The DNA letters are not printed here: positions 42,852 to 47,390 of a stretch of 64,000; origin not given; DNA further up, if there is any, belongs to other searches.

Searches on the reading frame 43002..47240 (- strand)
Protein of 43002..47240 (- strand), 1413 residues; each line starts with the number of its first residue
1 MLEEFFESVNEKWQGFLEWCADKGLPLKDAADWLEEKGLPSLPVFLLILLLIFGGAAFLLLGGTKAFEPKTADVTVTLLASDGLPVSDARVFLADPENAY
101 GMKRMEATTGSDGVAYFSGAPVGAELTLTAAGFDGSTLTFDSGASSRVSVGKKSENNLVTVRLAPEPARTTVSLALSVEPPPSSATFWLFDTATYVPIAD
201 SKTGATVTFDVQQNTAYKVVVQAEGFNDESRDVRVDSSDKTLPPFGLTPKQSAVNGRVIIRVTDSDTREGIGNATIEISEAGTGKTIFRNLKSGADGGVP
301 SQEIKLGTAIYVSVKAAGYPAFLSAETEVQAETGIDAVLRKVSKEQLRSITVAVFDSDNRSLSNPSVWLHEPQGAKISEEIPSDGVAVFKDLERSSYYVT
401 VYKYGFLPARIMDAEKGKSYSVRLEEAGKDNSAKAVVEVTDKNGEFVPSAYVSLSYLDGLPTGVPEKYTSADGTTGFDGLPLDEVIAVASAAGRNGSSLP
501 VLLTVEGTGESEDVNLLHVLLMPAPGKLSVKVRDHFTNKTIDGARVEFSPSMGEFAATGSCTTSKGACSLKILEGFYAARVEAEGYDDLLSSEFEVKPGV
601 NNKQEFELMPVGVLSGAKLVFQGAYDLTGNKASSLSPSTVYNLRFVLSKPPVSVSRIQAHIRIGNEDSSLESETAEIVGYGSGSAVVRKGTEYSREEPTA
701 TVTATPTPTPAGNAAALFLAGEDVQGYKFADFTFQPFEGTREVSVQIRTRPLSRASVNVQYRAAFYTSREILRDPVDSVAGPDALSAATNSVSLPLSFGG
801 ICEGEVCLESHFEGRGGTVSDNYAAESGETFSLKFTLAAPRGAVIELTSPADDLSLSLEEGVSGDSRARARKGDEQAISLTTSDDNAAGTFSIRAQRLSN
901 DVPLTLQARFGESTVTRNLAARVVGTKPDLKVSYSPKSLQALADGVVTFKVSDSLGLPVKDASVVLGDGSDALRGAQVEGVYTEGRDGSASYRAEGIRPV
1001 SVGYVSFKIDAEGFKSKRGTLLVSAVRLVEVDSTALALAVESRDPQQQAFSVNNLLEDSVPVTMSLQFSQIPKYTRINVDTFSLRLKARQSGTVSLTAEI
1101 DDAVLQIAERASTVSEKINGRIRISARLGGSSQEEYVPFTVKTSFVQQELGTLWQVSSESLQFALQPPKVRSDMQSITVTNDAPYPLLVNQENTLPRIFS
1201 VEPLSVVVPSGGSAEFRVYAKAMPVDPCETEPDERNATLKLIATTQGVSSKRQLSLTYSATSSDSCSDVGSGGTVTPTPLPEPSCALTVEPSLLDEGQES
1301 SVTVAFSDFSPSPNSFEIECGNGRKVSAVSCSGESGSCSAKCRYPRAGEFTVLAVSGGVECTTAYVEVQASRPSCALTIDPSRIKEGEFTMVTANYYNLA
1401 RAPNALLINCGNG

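Call 13: search_protein_families(library=ncbifam, proteins=[window:43002-47240:-], max_evalue=0.1)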
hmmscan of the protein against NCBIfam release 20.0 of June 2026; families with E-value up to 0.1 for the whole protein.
window:43002-47240:- (1413 aa): 1 family
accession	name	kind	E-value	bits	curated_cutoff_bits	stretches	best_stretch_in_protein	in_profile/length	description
NF008770.0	PRK11798.2-6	equivalog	0.0083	16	198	1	1103-1144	53-94/144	ClpXP protease specificity-enhancing factor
